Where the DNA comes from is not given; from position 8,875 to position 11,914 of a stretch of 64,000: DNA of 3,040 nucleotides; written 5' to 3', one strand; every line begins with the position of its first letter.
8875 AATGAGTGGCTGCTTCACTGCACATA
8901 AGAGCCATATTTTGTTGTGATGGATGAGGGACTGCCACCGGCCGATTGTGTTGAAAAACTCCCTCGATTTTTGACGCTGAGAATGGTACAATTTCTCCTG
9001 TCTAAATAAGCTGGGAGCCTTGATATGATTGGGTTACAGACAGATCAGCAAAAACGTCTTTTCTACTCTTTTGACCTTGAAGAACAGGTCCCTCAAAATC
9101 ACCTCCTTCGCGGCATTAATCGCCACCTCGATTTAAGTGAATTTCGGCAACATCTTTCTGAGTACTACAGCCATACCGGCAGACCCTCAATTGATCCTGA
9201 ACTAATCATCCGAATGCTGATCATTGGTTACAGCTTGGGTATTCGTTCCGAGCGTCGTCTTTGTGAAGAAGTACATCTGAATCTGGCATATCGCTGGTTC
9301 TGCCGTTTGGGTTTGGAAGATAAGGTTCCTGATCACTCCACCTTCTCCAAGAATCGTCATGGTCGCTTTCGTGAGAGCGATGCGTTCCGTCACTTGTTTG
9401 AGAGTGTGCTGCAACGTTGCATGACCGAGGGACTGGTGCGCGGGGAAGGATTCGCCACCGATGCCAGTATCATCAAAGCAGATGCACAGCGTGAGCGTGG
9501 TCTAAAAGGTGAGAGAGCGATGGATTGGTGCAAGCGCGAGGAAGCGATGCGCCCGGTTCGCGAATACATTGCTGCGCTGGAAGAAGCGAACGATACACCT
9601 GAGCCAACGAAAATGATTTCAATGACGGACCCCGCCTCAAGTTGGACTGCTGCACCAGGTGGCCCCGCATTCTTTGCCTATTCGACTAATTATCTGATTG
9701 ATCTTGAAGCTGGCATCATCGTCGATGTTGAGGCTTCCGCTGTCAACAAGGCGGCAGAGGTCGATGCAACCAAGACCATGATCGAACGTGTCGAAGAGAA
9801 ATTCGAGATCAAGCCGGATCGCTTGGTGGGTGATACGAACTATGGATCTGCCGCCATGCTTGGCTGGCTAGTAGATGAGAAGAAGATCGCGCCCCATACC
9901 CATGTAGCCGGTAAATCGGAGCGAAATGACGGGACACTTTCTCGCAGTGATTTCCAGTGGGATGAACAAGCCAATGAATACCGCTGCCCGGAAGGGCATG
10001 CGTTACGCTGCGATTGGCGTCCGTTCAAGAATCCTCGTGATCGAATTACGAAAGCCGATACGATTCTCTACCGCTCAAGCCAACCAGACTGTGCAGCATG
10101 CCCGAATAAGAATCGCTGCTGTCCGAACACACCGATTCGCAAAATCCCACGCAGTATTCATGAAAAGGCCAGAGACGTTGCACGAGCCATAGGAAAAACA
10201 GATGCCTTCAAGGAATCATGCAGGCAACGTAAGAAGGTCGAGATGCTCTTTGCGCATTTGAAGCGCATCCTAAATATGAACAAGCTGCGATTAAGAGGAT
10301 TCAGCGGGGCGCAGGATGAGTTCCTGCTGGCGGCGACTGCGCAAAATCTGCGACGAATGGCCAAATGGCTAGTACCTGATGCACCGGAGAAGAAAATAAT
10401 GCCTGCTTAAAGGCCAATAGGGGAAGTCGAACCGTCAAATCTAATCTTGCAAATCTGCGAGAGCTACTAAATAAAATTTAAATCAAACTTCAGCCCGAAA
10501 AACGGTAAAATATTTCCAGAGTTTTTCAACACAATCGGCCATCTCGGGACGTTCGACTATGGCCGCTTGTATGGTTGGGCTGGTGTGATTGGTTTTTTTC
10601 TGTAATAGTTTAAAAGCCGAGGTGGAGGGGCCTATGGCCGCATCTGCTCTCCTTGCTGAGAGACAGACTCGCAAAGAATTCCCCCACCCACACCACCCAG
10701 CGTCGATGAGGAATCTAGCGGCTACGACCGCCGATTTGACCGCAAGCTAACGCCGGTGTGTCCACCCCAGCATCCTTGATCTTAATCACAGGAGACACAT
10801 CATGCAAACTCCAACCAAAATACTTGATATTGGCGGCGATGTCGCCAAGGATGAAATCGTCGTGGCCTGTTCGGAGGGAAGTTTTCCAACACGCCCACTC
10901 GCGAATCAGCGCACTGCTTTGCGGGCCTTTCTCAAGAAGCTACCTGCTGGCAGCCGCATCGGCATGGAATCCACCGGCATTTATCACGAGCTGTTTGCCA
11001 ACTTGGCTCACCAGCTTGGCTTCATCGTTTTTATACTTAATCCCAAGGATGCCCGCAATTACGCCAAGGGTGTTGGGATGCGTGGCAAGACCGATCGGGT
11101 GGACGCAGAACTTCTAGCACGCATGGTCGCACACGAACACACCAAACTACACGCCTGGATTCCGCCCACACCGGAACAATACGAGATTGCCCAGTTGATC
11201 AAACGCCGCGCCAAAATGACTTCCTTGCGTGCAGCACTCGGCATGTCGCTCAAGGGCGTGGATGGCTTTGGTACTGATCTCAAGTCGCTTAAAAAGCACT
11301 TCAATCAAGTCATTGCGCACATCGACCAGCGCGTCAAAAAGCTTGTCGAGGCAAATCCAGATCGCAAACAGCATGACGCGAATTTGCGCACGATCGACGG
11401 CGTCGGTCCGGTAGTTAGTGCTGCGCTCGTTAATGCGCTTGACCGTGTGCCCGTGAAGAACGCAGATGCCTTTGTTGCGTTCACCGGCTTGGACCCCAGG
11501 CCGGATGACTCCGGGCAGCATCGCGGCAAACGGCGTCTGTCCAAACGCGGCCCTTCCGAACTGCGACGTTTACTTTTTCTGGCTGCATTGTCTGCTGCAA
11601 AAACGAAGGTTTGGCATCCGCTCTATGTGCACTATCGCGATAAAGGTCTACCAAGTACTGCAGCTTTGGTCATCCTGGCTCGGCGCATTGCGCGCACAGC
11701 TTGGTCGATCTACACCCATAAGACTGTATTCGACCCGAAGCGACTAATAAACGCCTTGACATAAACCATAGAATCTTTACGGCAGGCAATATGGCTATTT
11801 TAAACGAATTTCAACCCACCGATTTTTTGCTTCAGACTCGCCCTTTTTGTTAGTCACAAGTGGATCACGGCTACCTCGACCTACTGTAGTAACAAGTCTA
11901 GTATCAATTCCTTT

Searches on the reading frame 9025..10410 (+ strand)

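Call 37: search_protein_families(library=pfam, proteins=[window:9025-10410:+], max_evalue=0.001)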
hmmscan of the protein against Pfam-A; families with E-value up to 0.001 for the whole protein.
window:9025-10410:+ (461 aa): 3 families
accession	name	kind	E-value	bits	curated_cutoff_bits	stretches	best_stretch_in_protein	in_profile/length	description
PF05598.16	DUF772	-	4.4e-27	94.3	23.1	1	52-127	1-73/74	Transposase domain (DUF772)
PF13751.12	DDE_Tnp_1_6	-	3e-16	60.3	25.1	1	321-445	2-124/125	Transposase DDE domain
PF01609.27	DDE_Tnp_1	-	2e-12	47.7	23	1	203-442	21-200/200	Transposase DDE domain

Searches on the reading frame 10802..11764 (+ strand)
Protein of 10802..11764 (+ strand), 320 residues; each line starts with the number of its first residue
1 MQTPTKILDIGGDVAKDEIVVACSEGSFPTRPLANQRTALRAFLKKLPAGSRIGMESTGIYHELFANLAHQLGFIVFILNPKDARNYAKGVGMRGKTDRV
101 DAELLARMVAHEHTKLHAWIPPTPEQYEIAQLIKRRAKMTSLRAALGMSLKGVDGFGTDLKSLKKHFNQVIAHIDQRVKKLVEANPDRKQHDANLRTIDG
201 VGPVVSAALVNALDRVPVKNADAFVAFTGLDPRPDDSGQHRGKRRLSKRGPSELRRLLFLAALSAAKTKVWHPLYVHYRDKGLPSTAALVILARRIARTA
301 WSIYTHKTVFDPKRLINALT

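Call 37: search_protein_families(library=pfam, proteins=[window:10802-11764:+], max_evalue=0.001)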
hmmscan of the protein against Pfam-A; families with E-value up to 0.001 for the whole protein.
window:10802-11764:+ (320 aa): 2 families
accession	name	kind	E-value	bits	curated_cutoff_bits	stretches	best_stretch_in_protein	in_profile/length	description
PF02371.22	Transposase_20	-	7.8e-20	71.5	21.3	1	193-271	2-81/87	Transposase IS116/IS110/IS902 family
PF01548.23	DEDD_Tnp_IS110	-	2.7e-18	66.7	29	1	10-150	1-146/155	Transposase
